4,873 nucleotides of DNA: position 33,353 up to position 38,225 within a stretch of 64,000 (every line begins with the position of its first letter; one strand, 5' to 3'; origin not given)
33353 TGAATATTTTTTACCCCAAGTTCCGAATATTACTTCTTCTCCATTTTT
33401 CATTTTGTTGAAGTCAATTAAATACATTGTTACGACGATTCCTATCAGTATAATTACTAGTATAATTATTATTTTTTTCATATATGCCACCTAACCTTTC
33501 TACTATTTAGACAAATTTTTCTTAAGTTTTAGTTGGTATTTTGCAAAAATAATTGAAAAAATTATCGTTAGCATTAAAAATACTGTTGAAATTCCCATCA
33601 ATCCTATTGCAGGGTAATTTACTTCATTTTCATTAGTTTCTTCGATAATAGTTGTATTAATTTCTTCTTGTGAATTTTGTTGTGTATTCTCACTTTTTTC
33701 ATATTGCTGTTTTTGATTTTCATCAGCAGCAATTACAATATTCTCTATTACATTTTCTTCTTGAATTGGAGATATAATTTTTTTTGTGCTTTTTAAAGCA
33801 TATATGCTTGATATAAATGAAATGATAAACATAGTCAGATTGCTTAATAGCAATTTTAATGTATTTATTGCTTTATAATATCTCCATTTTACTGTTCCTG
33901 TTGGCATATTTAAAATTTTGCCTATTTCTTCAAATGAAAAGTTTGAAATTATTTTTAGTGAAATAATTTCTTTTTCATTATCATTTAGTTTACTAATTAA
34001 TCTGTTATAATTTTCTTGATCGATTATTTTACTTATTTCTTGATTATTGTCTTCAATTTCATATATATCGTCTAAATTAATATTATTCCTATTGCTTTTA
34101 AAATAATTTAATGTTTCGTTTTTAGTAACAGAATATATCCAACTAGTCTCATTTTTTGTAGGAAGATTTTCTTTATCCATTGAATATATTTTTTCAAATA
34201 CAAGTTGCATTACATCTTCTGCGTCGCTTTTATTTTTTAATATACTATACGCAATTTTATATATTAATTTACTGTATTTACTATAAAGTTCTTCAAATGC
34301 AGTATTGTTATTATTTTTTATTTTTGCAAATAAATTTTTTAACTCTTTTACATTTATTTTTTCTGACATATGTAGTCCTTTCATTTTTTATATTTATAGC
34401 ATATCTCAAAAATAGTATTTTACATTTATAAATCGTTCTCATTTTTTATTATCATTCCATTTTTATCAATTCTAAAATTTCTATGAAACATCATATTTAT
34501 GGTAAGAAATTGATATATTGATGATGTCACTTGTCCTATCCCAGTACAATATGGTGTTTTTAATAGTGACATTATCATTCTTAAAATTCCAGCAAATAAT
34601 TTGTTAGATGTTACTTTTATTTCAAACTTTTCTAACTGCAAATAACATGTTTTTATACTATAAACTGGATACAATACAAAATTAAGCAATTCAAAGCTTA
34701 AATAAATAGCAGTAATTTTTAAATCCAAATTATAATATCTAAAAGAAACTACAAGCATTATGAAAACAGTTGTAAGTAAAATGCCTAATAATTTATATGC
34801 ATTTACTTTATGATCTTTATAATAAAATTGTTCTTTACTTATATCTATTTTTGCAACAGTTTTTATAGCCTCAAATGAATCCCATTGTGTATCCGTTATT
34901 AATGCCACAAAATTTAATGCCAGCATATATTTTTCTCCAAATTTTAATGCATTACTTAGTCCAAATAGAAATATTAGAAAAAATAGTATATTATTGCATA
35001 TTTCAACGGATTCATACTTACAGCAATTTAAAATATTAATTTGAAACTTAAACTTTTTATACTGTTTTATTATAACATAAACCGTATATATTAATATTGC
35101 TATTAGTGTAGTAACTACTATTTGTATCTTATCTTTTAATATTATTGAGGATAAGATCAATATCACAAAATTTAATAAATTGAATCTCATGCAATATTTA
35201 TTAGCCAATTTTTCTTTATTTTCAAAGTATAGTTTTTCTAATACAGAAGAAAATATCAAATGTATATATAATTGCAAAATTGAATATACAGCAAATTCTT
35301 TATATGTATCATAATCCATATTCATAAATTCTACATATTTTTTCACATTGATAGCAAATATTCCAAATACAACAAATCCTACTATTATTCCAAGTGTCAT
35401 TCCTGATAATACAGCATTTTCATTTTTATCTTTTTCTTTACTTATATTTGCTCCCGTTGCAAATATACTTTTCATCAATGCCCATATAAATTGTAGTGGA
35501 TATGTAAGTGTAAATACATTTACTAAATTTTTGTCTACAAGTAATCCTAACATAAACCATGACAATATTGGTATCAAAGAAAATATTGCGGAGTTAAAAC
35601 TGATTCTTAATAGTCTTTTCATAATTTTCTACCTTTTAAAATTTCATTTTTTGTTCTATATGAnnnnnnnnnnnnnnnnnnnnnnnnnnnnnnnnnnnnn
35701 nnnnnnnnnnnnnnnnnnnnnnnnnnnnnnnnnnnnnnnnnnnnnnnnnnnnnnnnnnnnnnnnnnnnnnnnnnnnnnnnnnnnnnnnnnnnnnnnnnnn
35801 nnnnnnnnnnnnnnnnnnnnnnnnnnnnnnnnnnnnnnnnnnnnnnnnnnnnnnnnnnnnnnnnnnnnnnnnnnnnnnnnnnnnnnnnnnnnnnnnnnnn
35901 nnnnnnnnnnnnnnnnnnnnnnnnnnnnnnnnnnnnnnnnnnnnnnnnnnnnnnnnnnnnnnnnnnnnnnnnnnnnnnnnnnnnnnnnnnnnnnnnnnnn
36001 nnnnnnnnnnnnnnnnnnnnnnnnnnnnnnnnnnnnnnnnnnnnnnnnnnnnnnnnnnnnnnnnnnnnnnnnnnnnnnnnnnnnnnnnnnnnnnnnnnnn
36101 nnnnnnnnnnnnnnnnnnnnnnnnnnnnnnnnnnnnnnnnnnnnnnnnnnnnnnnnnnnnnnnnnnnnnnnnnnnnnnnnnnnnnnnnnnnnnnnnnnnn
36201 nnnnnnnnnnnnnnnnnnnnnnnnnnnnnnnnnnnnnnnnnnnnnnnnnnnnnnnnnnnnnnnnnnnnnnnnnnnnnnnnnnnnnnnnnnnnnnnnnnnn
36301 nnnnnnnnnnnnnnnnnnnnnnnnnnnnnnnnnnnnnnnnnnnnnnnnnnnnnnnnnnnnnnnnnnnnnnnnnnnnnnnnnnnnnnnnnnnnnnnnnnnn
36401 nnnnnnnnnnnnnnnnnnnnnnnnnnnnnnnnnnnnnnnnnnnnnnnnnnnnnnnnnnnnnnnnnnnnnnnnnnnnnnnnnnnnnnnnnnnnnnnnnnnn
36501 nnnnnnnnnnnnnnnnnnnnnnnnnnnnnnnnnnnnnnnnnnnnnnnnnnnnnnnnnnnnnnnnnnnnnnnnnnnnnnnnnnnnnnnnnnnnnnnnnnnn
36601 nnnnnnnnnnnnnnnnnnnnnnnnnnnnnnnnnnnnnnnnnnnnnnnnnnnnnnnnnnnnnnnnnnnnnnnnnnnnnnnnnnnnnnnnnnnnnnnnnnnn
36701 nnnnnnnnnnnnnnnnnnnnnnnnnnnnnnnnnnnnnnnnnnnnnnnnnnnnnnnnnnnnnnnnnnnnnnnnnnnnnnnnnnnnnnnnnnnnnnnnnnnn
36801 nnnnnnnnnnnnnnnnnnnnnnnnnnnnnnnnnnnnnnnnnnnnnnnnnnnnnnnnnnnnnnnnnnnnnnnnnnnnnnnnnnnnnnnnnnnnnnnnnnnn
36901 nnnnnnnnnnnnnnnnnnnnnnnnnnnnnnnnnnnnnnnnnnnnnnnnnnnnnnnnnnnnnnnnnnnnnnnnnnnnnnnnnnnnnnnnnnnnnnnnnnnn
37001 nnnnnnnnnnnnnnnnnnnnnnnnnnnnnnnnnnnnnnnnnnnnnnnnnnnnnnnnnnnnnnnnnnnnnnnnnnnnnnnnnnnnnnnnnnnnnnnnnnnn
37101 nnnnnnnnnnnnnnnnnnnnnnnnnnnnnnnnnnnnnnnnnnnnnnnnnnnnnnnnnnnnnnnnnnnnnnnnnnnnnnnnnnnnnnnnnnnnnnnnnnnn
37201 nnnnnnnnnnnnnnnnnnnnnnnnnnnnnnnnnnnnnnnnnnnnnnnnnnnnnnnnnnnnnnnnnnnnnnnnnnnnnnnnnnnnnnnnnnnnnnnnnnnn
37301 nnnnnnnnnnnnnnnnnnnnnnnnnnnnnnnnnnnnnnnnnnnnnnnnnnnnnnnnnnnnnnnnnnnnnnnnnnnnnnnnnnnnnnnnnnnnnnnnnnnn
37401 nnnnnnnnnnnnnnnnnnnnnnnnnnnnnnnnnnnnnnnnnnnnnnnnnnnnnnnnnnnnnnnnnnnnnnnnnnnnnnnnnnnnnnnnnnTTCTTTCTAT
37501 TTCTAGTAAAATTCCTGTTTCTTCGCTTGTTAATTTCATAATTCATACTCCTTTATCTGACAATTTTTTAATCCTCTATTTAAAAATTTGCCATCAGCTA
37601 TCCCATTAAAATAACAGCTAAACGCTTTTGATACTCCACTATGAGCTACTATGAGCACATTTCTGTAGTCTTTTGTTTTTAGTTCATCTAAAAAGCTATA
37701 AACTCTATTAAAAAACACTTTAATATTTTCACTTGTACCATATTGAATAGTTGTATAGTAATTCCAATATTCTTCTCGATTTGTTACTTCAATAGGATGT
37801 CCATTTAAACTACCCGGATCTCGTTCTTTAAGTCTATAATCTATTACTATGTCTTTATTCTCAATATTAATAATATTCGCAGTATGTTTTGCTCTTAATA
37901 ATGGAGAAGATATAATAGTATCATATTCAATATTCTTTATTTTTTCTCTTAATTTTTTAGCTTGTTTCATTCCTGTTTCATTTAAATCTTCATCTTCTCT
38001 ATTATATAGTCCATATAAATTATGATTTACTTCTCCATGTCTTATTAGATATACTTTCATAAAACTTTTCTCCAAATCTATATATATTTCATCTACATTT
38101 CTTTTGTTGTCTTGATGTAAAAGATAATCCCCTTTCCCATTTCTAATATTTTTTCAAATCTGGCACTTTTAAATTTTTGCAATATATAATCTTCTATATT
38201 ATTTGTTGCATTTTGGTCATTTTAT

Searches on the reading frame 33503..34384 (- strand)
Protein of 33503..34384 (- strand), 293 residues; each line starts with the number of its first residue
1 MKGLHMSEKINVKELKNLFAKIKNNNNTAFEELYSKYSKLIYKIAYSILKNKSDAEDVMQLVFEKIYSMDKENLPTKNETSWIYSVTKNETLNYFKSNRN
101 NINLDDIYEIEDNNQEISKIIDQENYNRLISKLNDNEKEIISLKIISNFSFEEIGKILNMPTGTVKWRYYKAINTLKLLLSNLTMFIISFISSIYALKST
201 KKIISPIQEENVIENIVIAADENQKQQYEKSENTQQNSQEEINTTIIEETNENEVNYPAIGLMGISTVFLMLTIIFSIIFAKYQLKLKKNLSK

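Call 94: search_protein_families(library=pfam, proteins=[window:33503-34384:-], max_evalue=0.0001)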
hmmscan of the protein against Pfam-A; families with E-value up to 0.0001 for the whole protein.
window:33503-34384:- (293 aa): 4 families
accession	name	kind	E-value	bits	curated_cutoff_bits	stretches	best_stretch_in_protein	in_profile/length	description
PF04542.20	Sigma70_r2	-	5.8e-11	42.5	24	1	33-99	1-69/71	Sigma-70 region 2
PF04545.22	Sigma70_r4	-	8.4e-08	32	24.1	1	130-177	2-49/50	Sigma-70, region 4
PF08281.18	Sigma70_r4_2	-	3.6e-07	30.2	25.7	1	126-173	4-51/54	Sigma-70, region 4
PF07638.17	Sigma70_ECF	-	9.8e-05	22.8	21.1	0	122-169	126-172/185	ECF sigma factor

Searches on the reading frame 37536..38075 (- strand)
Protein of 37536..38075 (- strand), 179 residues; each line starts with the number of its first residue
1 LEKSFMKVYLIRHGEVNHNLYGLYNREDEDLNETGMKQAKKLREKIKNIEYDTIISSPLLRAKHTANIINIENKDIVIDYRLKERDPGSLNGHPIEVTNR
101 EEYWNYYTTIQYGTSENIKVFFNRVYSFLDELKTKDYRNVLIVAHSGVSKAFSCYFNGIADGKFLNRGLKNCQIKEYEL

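Call 41: search_protein_families(library=pfam, proteins=[window:37536-38075:-], max_evalue=0.001)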
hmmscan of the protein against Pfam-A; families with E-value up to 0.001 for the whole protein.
window:37536-38075:- (179 aa): 1 family
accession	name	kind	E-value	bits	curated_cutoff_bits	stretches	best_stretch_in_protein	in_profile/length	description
PF00300.27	His_Phos_1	-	6.5e-35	121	21.7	1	8-178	1-180/194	Histidine phosphatase superfamily (branch 1)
